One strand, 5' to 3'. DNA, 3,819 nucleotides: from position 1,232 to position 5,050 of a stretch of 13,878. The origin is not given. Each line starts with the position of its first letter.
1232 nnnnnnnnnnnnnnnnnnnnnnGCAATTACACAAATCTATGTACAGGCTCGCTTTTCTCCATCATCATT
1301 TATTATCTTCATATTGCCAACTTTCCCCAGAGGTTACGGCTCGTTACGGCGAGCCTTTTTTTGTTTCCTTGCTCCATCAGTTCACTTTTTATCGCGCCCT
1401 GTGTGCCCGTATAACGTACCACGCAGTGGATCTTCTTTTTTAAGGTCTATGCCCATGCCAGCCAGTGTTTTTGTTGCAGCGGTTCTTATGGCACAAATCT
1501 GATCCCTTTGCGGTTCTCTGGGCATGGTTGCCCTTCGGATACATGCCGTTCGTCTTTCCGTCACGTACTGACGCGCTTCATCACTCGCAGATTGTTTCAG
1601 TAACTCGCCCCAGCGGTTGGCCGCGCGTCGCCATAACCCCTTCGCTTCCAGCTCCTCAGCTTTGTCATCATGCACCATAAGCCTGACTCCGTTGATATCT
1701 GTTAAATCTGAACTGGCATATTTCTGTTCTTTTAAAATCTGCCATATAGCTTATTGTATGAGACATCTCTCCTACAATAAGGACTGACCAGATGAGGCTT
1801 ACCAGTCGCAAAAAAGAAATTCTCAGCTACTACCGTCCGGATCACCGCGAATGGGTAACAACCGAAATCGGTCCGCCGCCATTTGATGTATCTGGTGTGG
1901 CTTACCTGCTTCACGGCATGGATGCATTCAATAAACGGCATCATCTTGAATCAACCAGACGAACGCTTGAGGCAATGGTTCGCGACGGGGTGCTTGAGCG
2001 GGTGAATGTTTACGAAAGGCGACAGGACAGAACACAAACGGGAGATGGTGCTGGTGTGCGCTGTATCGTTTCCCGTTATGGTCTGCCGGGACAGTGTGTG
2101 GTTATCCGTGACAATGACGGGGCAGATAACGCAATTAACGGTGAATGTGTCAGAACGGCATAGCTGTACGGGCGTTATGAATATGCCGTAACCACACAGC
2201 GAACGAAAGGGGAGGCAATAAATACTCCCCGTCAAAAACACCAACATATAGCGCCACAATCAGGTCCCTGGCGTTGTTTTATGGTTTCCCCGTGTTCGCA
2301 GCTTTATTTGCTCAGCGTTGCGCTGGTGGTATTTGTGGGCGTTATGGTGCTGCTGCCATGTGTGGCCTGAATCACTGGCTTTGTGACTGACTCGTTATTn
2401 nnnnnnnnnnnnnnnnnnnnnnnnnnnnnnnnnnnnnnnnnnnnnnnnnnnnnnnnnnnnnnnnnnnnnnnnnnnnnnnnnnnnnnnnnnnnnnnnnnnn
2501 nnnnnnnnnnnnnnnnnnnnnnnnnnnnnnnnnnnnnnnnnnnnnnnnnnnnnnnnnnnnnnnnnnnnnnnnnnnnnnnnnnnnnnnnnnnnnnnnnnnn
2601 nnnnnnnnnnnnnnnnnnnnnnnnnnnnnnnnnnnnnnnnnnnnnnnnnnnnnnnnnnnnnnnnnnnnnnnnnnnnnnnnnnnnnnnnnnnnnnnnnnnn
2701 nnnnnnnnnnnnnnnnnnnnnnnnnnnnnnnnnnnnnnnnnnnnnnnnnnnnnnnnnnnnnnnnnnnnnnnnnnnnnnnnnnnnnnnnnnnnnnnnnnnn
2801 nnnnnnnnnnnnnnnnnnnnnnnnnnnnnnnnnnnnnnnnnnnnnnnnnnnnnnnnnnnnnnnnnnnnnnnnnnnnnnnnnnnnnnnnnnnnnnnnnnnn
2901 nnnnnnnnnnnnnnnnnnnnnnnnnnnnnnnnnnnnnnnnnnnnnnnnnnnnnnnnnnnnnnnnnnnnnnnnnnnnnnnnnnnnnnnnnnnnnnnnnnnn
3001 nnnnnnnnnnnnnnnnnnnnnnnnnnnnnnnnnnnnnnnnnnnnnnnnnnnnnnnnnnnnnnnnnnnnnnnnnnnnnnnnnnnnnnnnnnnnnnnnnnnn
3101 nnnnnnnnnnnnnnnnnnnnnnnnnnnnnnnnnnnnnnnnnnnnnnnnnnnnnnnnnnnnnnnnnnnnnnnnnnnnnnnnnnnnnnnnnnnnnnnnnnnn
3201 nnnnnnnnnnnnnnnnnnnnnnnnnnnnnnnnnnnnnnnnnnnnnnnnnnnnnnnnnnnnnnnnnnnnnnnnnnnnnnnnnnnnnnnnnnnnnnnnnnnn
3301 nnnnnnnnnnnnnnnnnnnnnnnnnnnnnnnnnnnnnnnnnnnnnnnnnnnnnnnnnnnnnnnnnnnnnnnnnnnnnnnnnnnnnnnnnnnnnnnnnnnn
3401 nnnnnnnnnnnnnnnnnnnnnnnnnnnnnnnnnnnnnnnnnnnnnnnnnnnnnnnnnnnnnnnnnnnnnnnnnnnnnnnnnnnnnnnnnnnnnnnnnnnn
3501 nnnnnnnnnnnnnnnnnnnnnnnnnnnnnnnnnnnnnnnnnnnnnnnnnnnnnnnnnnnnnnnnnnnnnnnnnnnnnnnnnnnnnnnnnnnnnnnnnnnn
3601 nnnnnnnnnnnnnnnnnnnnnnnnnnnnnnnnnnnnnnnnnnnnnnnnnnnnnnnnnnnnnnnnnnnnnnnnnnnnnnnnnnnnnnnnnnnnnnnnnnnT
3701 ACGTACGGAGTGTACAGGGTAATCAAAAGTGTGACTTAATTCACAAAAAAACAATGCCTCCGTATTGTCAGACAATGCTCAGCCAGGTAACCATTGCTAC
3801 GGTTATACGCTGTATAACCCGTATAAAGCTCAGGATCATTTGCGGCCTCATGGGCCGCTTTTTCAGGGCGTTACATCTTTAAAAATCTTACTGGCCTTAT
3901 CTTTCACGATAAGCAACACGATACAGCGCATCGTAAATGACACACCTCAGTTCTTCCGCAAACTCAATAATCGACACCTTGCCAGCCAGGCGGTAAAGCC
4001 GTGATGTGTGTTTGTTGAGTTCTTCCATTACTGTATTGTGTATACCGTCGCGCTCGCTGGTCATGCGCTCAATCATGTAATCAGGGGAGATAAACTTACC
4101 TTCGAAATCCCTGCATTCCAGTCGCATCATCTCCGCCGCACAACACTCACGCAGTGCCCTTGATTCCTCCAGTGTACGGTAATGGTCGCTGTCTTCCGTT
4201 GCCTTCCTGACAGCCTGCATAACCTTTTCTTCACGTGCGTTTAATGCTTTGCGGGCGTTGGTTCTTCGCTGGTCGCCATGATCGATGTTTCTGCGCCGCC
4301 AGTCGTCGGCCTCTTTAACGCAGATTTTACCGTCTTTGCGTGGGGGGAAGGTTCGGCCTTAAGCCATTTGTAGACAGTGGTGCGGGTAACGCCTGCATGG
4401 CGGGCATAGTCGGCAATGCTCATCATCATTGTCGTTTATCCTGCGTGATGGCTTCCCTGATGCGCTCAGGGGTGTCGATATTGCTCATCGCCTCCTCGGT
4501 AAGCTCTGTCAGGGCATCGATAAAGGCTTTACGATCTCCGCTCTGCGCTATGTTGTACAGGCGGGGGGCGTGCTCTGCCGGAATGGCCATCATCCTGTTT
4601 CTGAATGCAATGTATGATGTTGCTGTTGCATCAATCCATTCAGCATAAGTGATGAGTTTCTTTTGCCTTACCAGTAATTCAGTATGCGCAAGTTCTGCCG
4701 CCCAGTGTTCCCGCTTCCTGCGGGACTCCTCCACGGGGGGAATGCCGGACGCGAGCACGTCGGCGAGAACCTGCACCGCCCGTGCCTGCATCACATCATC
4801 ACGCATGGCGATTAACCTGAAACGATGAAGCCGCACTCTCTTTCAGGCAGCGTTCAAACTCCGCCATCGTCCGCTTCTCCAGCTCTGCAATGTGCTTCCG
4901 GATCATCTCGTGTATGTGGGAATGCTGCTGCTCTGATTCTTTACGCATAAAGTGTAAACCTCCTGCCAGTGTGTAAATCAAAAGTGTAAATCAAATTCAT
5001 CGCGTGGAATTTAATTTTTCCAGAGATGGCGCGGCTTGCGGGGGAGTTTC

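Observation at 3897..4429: HTH gene interrupted at a G6 homopolymer; restoring one base fuses it to the downstream ORF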

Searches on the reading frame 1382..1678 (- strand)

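Call 13: search_protein_families(library=pfam, proteins=[window:1382-1678:-], max_evalue=0.1)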
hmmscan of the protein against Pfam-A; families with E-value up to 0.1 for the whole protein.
window:1382-1678:- (98 aa): 1 family
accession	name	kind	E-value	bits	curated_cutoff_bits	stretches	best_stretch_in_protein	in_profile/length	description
PF06069.16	PerC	-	3.8e-23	82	22.6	1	1-83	1-82/90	PerC transcriptional activator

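Call 14: search_protein_families(library=phrogs, proteins=[window:1382-1678:-], max_evalue=0.1)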
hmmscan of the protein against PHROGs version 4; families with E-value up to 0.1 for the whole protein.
window:1382-1678:- (98 aa): 7 families
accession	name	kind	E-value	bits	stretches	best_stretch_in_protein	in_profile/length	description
phrog_994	-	unknown function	2.5e-25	89.7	1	1-83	1-82/93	-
phrog_10396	-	transcription regulation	2.1e-15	57.1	1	1-50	1-50/69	transcriptional activator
phrog_1324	-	transcription regulation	4e-12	47.1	1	5-57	103-155/172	transcriptional activator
phrog_33603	-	unknown function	8.6e-11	43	1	1-56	1-57/129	-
phrog_2608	-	transcription regulation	3e-09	38.1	1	2-50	16-64/83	transcriptional activator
phrog_868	-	transcription regulation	8.6e-05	23.6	1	5-63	35-93/99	transcriptional activator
phrog_2227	-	unknown function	0.0034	18.1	1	6-59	20-73/77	-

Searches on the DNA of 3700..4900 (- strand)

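Call 4: search_dna_similar(query=window:3700-4900:-, collection=phages, mode=near, max_rows=30)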
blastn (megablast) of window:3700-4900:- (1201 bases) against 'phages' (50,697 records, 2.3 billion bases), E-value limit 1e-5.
No match.

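Call 5: search_dna_similar(query=window:3700-4900:-, collection=ecoli_genomes, mode=near, max_rows=30)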
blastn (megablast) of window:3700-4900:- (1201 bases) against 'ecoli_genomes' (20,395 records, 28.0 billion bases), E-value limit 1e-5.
Records with a match: 3; places in all: 3; records where one place covers at least 80% of the query: 3.
Genomes with a match: 3 of 5426; with a place that covers at least 80% of the query: 3. Places per genome that has any: lowest 1, median 1, highest 1. On chromosomes: 3 places; on plasmids: 0.
Best place of each record, by identity: 90-95% 1; 80-90% 2.
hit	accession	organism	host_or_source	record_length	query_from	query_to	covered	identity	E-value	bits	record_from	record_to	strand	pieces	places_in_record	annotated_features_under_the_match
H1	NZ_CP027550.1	Escherichia coli strain 2015C-4136CT1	Homo sapiens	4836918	1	1201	100%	93.6%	0e+0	1792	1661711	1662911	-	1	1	helix-turn-helix domain-containing protein | hypothetical protein (x2)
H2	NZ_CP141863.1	Escherichia coli strain numer 3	Pigeons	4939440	1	1002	83%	87.6%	0e+0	1158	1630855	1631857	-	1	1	hypothetical protein (x3)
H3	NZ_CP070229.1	Escherichia coli strain EC12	Homo sapiens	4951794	1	1002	83%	87.4%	0e+0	1147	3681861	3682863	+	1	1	hypothetical protein (x3)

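Call 6: get_annotated_region(hit=H1, flank=6000)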
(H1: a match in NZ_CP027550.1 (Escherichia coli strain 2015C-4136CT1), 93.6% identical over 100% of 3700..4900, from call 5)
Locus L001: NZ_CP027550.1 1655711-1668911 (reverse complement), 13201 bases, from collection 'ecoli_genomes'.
description: Escherichia coli strain 2015C-4136CT1 chromosome, complete genome
organism: Escherichia coli strain 2015C-4136CT1 (NCBI taxid 562)
replicon: chromosome; assembly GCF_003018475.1
host: Homo sapiens; source: stool; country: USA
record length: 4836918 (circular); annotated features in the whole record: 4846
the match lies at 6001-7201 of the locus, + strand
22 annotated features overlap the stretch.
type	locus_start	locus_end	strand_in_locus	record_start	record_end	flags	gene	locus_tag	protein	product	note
CDS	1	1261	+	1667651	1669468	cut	-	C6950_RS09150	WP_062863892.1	DNA primase family protein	-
CDS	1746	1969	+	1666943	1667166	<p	-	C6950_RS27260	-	hypothetical protein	frameshifted; incomplete; partial in the middle of a contig; missing C-terminus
CDS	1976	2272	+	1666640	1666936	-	-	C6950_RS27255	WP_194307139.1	hypothetical protein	-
CDS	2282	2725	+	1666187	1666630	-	-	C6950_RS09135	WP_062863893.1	single-stranded DNA-binding protein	-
CDS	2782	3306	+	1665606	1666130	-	-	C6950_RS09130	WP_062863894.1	ProQ/FINO family protein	-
CDS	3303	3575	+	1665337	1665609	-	-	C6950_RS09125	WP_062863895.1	PerC family transcriptional regulator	-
CDS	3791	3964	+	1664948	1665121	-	-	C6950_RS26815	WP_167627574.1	hypothetical protein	-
CDS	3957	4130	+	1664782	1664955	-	-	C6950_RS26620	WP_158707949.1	hypothetical protein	-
CDS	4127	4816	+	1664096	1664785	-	-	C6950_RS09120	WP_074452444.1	hypothetical protein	-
CDS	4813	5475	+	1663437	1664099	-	-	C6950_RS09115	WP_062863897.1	hypothetical protein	-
CDS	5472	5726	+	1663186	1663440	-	-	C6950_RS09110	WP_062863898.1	hypothetical protein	-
CDS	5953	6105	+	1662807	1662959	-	-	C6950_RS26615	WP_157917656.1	hypothetical protein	-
CDS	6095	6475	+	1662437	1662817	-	-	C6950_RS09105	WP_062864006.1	hypothetical protein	-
CDS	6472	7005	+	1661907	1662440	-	-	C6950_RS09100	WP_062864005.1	helix-turn-helix domain-containing protein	-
CDS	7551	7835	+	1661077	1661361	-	-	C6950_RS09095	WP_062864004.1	hypothetical protein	-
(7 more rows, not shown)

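Call 7: get_annotated_region(hit=H2, flank=6000)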
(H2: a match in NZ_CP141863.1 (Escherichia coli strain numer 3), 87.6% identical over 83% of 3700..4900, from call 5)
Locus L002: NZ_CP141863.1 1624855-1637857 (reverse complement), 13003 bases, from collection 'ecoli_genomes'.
description: Escherichia coli strain numer 3 chromosome, complete genome
organism: Escherichia coli strain numer 3 (NCBI taxid 562)
replicon: chromosome; assembly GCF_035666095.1
host: Pigeons; source: -; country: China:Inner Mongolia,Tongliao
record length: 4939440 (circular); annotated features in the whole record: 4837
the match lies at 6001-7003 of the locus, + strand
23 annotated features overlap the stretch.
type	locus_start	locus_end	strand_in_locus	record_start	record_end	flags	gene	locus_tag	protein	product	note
CDS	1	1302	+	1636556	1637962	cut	-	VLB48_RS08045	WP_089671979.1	helicase RepA family protein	-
CDS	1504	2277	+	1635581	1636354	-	-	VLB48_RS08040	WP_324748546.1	hypothetical protein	-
CDS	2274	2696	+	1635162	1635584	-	-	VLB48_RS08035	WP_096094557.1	single-stranded DNA-binding protein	-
CDS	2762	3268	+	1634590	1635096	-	-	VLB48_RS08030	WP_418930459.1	ProQ/FINO family protein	-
CDS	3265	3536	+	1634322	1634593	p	-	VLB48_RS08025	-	PerC family transcriptional regulator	frameshifted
CDS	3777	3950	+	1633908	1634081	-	-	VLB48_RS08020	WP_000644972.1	hypothetical protein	-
CDS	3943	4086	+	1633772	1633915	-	-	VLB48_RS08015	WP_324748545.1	hypothetical protein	-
CDS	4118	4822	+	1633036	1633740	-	-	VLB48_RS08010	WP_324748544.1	hypothetical protein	-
CDS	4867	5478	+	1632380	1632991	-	-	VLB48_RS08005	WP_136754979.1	hypothetical protein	-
CDS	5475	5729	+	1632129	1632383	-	-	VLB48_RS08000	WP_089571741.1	hypothetical protein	-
CDS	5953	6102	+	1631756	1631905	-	-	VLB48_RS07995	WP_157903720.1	hypothetical protein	-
CDS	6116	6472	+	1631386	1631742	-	-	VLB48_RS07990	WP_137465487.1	hypothetical protein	-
CDS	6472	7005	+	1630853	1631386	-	-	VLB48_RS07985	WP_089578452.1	hypothetical protein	-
CDS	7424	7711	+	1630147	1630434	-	-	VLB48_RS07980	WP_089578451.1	hypothetical protein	-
CDS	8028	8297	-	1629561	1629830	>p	-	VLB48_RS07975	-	hypothetical protein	incomplete; partial in the middle of a contig; missing C-terminus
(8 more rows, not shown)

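Call 8: get_annotated_region(hit=H3, flank=6000)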
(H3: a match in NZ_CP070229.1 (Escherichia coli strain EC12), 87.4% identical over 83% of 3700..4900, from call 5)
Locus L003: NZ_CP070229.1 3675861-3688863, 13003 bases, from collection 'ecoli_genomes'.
description: Escherichia coli strain EC12 chromosome, complete genome
organism: Escherichia coli strain EC12 (NCBI taxid 562)
replicon: chromosome; assembly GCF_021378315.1
host: Homo sapiens; source: stool; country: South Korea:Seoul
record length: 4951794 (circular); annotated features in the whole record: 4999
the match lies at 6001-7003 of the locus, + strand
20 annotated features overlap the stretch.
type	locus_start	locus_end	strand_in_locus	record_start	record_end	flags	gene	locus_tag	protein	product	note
CDS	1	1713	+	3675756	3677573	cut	-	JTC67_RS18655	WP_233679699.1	DNA primase family protein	-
CDS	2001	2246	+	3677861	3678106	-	-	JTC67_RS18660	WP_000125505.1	hypothetical protein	-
CDS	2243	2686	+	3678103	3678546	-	-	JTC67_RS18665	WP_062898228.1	single-stranded DNA-binding protein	-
CDS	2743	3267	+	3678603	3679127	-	-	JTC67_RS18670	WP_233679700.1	ProQ/FINO family protein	-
CDS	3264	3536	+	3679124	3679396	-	-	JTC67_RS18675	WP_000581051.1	PerC family transcriptional regulator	-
CDS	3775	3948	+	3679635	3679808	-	-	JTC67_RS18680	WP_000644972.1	hypothetical protein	-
CDS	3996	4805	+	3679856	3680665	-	-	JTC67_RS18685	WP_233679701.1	hypothetical protein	-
CDS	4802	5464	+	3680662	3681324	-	-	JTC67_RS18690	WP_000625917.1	hypothetical protein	-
CDS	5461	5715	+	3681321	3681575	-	-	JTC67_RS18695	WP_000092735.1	hypothetical protein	-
CDS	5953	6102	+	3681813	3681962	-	-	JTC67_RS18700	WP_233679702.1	hypothetical protein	-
CDS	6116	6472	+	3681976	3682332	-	-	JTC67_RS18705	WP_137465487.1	hypothetical protein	-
CDS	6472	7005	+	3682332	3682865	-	-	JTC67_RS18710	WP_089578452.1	hypothetical protein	-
CDS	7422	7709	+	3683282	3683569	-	-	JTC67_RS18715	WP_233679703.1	hypothetical protein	-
CDS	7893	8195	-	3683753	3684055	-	-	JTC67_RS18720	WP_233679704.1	hypothetical protein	-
CDS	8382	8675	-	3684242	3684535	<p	-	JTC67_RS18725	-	hypothetical protein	incomplete; partial in the middle of a contig; missing C-terminus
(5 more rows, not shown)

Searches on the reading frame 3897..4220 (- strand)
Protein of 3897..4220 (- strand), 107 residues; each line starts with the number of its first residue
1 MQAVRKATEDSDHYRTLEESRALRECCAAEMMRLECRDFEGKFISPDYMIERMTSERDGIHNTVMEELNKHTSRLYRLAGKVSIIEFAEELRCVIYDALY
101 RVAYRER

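Call 42: list_cluster_members(proteins=[P0009, window:3897-4220:-, P0001])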
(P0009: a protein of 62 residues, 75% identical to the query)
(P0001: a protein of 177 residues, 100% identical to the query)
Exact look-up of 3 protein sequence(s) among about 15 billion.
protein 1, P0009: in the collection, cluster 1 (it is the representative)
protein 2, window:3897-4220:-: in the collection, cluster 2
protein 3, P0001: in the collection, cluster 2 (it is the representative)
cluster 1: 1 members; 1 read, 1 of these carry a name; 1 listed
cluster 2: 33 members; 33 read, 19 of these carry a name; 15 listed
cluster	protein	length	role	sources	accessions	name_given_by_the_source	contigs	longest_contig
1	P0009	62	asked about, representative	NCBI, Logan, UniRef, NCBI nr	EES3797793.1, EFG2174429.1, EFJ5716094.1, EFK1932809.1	TPA: transcriptional regulator [Escherichia coli] | transcriptional regulator n=1 Tax=Escherichia coli TaxID=562 RepID=UPI000224347F | transcriptional regulator [Escherichia coli]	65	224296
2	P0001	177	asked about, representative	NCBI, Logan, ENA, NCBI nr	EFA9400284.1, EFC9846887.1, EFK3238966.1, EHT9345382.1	hypothetical protein KJE01_23000 [Escherichia marmotae] | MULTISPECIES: hypothetical protein [Escherichia]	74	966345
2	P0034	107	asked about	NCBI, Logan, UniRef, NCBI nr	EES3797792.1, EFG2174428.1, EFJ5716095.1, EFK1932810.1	TPA: hypothetical protein JWK76_002848 [Escherichia coli] | hypothetical protein n=2 Tax=Enterobacteriaceae TaxID=543 RepID=UPI000224347E | hypothetical protein [Escherichia coli]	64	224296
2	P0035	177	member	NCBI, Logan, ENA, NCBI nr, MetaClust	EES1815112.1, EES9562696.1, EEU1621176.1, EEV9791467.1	helix-turn-helix domain-containing protein [Escherichia marmotae] | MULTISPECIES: helix-turn-helix domain-containing protein [Escherichia] | status=active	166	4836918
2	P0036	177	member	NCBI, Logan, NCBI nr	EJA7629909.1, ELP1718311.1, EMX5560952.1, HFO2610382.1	hypothetical protein POX60_23535 [Escherichia coli] | hypothetical protein [Escherichia coli]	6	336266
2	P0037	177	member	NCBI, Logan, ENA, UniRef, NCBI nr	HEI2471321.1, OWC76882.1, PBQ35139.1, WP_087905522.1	TPA: DNA-binding protein [Escherichia coli] | DNA-binding protein n=1 Tax=Escherichia coli TaxID=562 RepID=UPI000B42B406 | DNA-binding protein [Escherichia coli]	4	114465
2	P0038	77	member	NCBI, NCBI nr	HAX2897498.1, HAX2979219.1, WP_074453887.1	TPA: hypothetical protein JWH83_000674 [Escherichia coli] | hypothetical protein [Escherichia coli]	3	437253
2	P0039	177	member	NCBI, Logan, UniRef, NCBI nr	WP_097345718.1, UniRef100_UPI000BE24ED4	hypothetical protein [Escherichia coli] | hypothetical protein n=1 Tax=Escherichia coli TaxID=562 RepID=UPI000BE24ED4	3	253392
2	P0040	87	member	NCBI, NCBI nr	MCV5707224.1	hypothetical protein OFN27_29055, partial [Escherichia coli] | hypothetical protein [Escherichia coli]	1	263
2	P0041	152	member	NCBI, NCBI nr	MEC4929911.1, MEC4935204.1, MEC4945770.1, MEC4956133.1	hypothetical protein VVY16_27720, partial [Escherichia coli] | hypothetical protein [Escherichia coli]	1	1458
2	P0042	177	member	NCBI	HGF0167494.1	TPA: hypothetical protein ACGBXM_004818 [Escherichia coli]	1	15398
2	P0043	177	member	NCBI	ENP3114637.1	hypothetical protein ACDC49_005307 [Escherichia coli]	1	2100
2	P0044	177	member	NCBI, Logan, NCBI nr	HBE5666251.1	TPA: hypothetical protein KMB62_004744 [Escherichia coli] | hypothetical protein [Escherichia coli]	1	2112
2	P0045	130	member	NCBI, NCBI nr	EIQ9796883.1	hypothetical protein LWE13_005411, partial [Escherichia coli] | hypothetical protein [Escherichia coli]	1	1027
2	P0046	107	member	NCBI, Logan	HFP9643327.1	TPA: hypothetical protein ACHORA_004458 [Escherichia coli]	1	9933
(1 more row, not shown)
